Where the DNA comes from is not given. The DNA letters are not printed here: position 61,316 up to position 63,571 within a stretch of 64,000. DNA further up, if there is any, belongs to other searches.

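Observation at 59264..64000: hydA, sensor-kinase, REC, REC-kinase and rex form one minus-strand unit: a possible H2- and NADH-sensing phosphorelay with no DNA-binding response regulator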

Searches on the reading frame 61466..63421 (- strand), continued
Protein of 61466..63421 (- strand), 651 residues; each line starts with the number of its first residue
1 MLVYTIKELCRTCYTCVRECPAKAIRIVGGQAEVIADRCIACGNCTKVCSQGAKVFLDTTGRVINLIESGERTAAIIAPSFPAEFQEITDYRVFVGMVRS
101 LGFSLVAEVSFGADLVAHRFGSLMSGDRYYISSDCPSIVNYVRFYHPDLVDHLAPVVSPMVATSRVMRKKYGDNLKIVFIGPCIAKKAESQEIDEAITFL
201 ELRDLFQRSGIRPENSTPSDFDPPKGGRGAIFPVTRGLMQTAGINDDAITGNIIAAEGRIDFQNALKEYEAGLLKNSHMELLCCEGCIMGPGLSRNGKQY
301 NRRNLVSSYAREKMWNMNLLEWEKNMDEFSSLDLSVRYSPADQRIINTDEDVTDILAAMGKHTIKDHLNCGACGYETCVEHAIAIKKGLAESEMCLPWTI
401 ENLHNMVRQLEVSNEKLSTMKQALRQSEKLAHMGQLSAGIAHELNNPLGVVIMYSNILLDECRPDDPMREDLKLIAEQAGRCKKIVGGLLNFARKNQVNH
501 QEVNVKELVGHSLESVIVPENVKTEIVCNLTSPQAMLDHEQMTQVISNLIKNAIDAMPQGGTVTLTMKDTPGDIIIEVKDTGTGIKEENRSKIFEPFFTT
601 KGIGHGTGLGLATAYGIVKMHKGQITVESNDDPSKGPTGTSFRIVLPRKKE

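Call 45: search_protein_families(library=pfam, proteins=[L003:3385-5271:-, L003:2196-3380:-, L003:5277-5537:-, L003:5834-6319:+, L003:6319-8253:+, L003:8265-9983:+], max_evalue=0.001)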
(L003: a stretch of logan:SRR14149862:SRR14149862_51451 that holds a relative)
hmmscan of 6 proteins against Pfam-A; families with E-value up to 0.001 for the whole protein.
L003:3385-5271:- (628 aa): 11 families
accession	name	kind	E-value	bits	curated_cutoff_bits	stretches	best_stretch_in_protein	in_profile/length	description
PF02906.19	Fe_hyd_lg_C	-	2.2e-38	132.7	22.1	1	79-243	2-183/245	Iron only hydrogenase large subunit, C-terminal domain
PF13237.11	Fer4_10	-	4e-09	36.7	25.5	1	8-56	2-52/53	4Fe-4S dicluster domain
PF14697.11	Fer4_21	-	2e-08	34.7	35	1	10-57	3-52/59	4Fe-4S dicluster domain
PF12837.12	Fer4_6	-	3.9e-08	33.3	25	2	39-60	2-23/24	4Fe-4S binding domain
PF12797.12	Fer4_2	-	4.9e-08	32.9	24.5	1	38-58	2-22/22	4Fe-4S binding domain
PF04060.18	FeS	-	5.8e-08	32.8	23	1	385-412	4-31/33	Putative Fe-S cluster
PF12838.12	Fer4_7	-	1e-07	32.7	27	1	14-60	1-52/52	4Fe-4S dicluster domain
PF00037.32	Fer4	-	1.6e-07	31.2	21.1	2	39-61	1-23/24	4Fe-4S binding domain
PF25160.1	LdpA_Fe-S-bd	-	4.9e-05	23.5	27.6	1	21-63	9-45/49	LdpA Fe-S cluster-binding domain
PF13183.11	Fer4_8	-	0.00019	22.3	27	0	44-65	3-25/68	4Fe-4S dicluster domain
PF13187.11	Fer4_9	-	0.0003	21.2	27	1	14-60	1-51/52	4Fe-4S dicluster domain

L003:2196-3380:- (394 aa): 1 family
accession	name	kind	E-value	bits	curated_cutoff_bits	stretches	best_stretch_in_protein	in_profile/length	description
PF07228.17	SpoIIE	-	3.7e-17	63.3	25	1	34-228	2-189/192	Stage II sporulation protein E (SpoIIE)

L003:5277-5537:- (86 aa): 1 family
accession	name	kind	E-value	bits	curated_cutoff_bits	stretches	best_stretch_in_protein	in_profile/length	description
PF01257.25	2Fe-2S_thioredx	-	2.4e-12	47.4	24.8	1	2-78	62-142/145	Thioredoxin-like [2Fe-2S] ferredoxin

L003:5834-6319:+ (161 aa): 1 family
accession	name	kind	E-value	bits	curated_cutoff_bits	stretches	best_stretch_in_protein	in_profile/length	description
PF01257.25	2Fe-2S_thioredx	-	6.3e-44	149.8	24.8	1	8-152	1-144/145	Thioredoxin-like [2Fe-2S] ferredoxin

L003:6319-8253:+ (644 aa): 10 families
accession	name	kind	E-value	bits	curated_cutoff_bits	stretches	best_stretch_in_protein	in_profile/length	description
PF01512.22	Complex1_51K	-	2.5e-41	141.5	31.2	1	197-368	1-149/150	Nuo51 FMN-binding domain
PF10589.14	NADH_4Fe-4S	-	5.3e-27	94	23.5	1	480-572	2-85/85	NADH-ubiquinone oxidoreductase-F iron-sulfur binding region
PF00037.32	Fer4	-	2.7e-09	36.9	21.1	2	590-612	2-24/24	4Fe-4S binding domain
PF14697.11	Fer4_21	-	3.3e-08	34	35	1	591-637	3-52/59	4Fe-4S dicluster domain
PF12797.12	Fer4_2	-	1.3e-06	28.4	24.5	1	619-637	3-21/22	4Fe-4S binding domain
PF13237.11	Fer4_10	-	4.6e-06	26.9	25.5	1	590-636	3-52/53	4Fe-4S dicluster domain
PF13187.11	Fer4_9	-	8.8e-06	26.1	27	1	595-637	1-48/52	4Fe-4S dicluster domain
PF12837.12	Fer4_6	-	1.3e-05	25.3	25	1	589-611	2-24/24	4Fe-4S binding domain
PF12838.12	Fer4_7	-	7.1e-05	23.6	27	1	595-639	1-51/52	4Fe-4S dicluster domain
PF22461.2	SLBB_2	-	0.00091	19.7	27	0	392-454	3-66/79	SLBB domain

L003:8265-9983:+ (572 aa): 17 families
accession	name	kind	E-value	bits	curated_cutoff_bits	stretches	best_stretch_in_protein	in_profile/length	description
PF02906.19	Fe_hyd_lg_C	-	7.3e-68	229.3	22.1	1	225-505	4-245/245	Iron only hydrogenase large subunit, C-terminal domain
PF13510.11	Fer2_4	-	1.3e-21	76.9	22.8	1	2-76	4-81/82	2Fe-2S iron-sulfur cluster binding domain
PF10588.14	NADH-G_4Fe-4S_3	-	1.1e-14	54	27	1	83-122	1-40/40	NADH-ubiquinone oxidoreductase-G iron-sulfur binding region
PF22117.2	Fer4_Nqo3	-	9.3e-12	45.4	27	1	137-204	2-66/67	NADH-quinone oxidoreductase subunit 3, ferredoxin-like domain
PF12838.12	Fer4_7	-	7.1e-10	39.6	27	1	145-203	1-52/52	4Fe-4S dicluster domain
PF13237.11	Fer4_10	-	2.2e-08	34.3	25.5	2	139-200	2-53/53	4Fe-4S dicluster domain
PF00037.32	Fer4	-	9.9e-08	31.9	21.1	1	184-204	3-23/24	4Fe-4S binding domain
PF13187.11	Fer4_9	-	1.4e-07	31.8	27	1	145-203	1-51/52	4Fe-4S dicluster domain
PF00111.32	Fer2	-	2e-07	31.3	21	1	5-54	2-49/77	2Fe-2S iron-sulfur cluster binding domain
PF13183.11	Fer4_8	-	3.9e-07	31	27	1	142-202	1-67/68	4Fe-4S dicluster domain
PF12837.12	Fer4_6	-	8.9e-07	29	25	1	188-204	8-24/24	4Fe-4S binding domain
PF13484.11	Fer4_16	-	9.4e-07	30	30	1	189-219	2-32/66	4Fe-4S double cluster binding domain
PF13534.11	Fer4_17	-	1.1e-05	26.3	22.2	0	188-207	1-20/61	4Fe-4S dicluster domain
PF14697.11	Fer4_21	-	5.2e-05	23.7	35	1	144-203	6-56/59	4Fe-4S dicluster domain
PF12797.12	Fer4_2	-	0.00012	22.3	24.5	1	184-201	5-22/22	4Fe-4S binding domain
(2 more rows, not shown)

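Call 58: search_protein_families(library=ncbifam, proteins=[L003:8265-9983:+, L003:6319-8253:+, L003:5834-6319:+, L003:3385-5271:-, L003:2196-3380:-], max_evalue=1e-10)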
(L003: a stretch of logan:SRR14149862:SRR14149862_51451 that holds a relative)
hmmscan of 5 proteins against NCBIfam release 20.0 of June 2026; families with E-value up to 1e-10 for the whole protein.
L003:8265-9983:+ (572 aa): 9 families
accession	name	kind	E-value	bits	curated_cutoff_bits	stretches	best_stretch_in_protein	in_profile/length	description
NF040763.1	FeFe_hydrog_A6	exception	3.8e-176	586.8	765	1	3-568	2-571/571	NADH-dependent [FeFe] hydrogenase, group A6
NF040762.1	Hydr_FeFe_Clost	exception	3.3e-127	425.5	900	1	3-565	2-571/572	ferredoxin hydrogenase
TIGR02512.1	FeFe_hydrog_A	subfamily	4.2e-105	351.7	405.95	1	138-509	1-374/375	[FeFe] hydrogenase, group A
NF005745.0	PRK07569.1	equivalog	1.6e-60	204.4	333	1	3-212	5-216/238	bidirectional hydrogenase complex protein HoxU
TIGR01973.1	NuoG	equivalog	9.7e-47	160.1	470.05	1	4-212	1-206/606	NADH-quinone oxidoreductase subunit NuoG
TIGR04105.1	FeFe_hydrog_B1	subfamily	6.7e-41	140.4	450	1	142-430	140-406/462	monomeric [FeFe] hydrogenase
NF006305.0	PRK08493.1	equivalog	6.2e-39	133.7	591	1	2-209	2-226/819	NADH-quinone oxidoreductase subunit G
NF005895.0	PRK07860.1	equivalog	9.3e-32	109.9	802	1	3-206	19-222/811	NADH-quinone oxidoreductase subunit G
NF009454.0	PRK12814.1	equivalog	2.9e-23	82.1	916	1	3-99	5-101/657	putative NADPH-dependent glutamate synthase small subunit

L003:6319-8253:+ (644 aa): 3 families
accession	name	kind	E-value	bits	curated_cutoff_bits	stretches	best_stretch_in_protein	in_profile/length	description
TIGR01959.1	nuoF_fam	equivalog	2.8e-132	441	558.65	1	167-573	12-410/410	NADH-quinone oxidoreductase subunit NuoF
NF010120.0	PRK13596.1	equivalog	1.4e-108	363.2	389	1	167-578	18-422/433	NADH-quinone oxidoreductase subunit NuoF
NF008436.0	PRK11278.1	equivalog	1.1e-101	340.9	749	1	169-587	27-440/448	NADH-quinone oxidoreductase subunit NuoF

L003:5834-6319:+ (161 aa): 9 families
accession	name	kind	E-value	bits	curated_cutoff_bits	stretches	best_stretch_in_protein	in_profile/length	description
NF005722.0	PRK07539.1-2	equivalog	6.1e-40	136.9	141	1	14-151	19-155/157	NADH-quinone oxidoreductase subunit NuoE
TIGR01958.1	nuoE_fam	subfamily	1.3e-37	129.2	142.4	1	8-152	2-147/148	NADH-quinone oxidoreductase subunit NuoE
NF005747.0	PRK07571.1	equivalog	1.3e-35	122.6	224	1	16-154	32-170/173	bidirectional hydrogenase complex protein HoxE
NF005721.0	PRK07539.1-1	equivalog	5.6e-32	111.2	308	1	4-157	30-182/292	NADH-quinone oxidoreductase subunit NuoE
NF005725.0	PRK07539.1-5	equivalog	3.5e-30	105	220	1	3-154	20-173/174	NADH-quinone oxidoreductase subunit NuoE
NF005724.0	PRK07539.1-4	equivalog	9.9e-29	100.8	280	1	12-154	30-174/240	NADH-quinone oxidoreductase subunit NuoE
NF004638.0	PRK05988.1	equivalog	1e-28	100.2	198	1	19-152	24-157/159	formate dehydrogenase subunit gamma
NF009040.0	PRK12373.1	equivalog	1.2e-24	87.7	514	1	22-153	38-170/400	NADH-quinone oxidoreductase subunit E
NF005723.0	PRK07539.1-3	equivalog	3.6e-22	78.9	226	1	8-153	10-157/158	NADH-quinone oxidoreductase subunit NuoE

L003:3385-5271:- (628 aa): 6 families
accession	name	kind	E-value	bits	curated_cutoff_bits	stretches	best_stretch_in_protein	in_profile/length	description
TIGR04105.1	FeFe_hydrog_B1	subfamily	3.5e-47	161.1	450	1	20-279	165-428/462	monomeric [FeFe] hydrogenase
TIGR02512.1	FeFe_hydrog_A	subfamily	1.5e-25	89.9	405.95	1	8-242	2-271/375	[FeFe] hydrogenase, group A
NF040763.1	FeFe_hydrog_A6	exception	1.1e-23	83.5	765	1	14-243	146-410/571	NADH-dependent [FeFe] hydrogenase, group A6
NF040762.1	Hydr_FeFe_Clost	exception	1e-15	57.4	900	1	41-257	184-426/572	ferredoxin hydrogenase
TIGR01944.1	rnfB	subfamily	1.3e-15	57.5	68.7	1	5-74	105-173/190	RnfABCDGE type electron transport complex subunit B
NF003475.0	PRK05113.1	equivalog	7e-12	45.6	203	0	5-70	105-169/190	electron transport complex subunit RsxB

L003:2196-3380:- (394 aa): 0 families

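Call 60: search_solved_structures(query=L003:8265-9983:+, max_evalue=1e-30, show_alignments=2)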
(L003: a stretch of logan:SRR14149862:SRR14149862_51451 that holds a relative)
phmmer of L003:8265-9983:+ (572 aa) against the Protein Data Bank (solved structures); distinct sequences matched with E-value up to 1e-30: 67 (the best 60 are shown).
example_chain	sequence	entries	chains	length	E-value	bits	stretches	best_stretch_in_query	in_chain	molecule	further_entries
8a6t_A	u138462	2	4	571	5.9e-132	444.2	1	2-566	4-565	Electron bifurcating hydrogenase subunit HydA1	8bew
7q4v_A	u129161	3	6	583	1.8e-113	383.2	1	4-568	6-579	Iron hydrogenase HydA1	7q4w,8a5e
9rj9_A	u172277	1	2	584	6.1e-100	338.6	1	3-566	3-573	Iron hydrogenase 1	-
6gly_A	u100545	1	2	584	7.6e-100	338.2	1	3-566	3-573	Iron hydrogenase 1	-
7qhf_A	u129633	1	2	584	2.2e-99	336.7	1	3-566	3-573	Iron hydrogenase 1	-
6gm8_A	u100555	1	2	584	2.2e-99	336.7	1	3-566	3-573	Iron hydrogenase 1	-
6gm0_A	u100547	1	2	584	2.3e-99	336.6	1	3-566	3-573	Iron hydrogenase 1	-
5la3_A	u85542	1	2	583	2.9e-99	336.3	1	4-566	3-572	Iron hydrogenase 1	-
4xdd_A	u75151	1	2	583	2.9e-99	336.3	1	3-566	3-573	Iron hydrogenase 1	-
4xdc_A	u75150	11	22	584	3e-99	336.3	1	3-566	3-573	Iron hydrogenase 1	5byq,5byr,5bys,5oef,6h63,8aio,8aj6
6gm2_A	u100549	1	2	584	3.4e-99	336.1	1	3-566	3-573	Iron hydrogenase 1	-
1c4a_A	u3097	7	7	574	4e-99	335.9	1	3-565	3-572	PROTEIN (FE-ONLY HYDROGENASE) | PROTEIN (PERIPLASMIC HYDROGENASE 1) | Iron hydrogenase 1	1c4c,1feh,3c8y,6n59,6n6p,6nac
8cjy_A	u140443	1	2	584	4e-99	335.9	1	3-566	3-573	Iron hydrogenase 1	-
6yf4_A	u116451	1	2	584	4.1e-99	335.8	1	3-566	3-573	Iron hydrogenase 1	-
6gm1_A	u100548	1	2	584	4.3e-99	335.8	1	3-566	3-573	Iron hydrogenase 1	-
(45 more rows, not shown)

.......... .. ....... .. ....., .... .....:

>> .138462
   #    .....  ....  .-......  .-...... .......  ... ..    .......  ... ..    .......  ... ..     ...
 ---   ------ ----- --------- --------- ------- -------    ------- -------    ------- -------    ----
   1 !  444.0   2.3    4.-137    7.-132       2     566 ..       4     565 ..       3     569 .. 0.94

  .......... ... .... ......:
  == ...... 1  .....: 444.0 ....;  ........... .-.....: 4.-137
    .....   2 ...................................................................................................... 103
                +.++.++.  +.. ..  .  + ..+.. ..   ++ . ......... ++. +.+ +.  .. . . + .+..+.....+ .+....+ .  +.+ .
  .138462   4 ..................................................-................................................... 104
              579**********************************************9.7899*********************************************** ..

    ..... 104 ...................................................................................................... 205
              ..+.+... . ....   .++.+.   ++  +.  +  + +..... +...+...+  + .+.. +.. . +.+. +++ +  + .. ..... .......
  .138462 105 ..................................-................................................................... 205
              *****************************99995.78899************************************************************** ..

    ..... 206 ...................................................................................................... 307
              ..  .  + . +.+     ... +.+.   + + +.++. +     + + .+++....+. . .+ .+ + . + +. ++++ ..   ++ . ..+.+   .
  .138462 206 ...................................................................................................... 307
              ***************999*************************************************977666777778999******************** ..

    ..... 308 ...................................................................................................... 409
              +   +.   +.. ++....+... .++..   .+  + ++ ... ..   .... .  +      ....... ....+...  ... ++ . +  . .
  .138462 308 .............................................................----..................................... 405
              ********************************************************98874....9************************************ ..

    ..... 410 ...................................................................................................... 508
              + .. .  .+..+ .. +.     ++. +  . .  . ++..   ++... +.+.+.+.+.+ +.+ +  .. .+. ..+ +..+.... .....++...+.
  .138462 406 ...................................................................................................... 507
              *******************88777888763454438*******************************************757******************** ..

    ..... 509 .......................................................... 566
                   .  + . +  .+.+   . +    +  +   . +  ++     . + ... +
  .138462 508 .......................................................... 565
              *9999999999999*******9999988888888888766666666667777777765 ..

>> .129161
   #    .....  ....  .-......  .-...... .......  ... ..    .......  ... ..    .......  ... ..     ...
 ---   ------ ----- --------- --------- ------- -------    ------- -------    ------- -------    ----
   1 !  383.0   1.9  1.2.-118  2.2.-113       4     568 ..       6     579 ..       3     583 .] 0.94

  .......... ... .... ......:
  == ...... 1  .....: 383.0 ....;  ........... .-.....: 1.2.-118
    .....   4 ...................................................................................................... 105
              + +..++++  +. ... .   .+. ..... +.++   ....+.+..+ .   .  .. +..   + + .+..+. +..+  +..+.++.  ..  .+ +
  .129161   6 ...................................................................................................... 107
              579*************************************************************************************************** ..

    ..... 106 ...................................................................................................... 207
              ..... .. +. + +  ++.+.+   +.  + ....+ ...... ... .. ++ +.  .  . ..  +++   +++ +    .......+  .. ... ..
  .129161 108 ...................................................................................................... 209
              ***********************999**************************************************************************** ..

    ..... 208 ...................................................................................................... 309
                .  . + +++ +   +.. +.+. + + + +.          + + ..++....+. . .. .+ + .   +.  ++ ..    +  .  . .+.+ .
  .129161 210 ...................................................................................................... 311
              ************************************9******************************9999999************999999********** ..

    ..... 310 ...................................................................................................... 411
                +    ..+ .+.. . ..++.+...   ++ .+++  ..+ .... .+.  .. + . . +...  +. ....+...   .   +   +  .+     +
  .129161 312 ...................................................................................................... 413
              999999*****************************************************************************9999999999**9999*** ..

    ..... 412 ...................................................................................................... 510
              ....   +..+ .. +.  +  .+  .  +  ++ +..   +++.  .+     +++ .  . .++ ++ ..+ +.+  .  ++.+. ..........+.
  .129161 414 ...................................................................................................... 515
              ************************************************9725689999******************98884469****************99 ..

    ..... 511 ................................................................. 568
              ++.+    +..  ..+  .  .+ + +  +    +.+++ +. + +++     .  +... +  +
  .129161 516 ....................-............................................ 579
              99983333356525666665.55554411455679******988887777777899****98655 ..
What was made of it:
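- HydA keeps the four cluster cysteines, and probably Glu279 and an acidic residue at 282 if the alignment is shifted by one residue (call 60).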
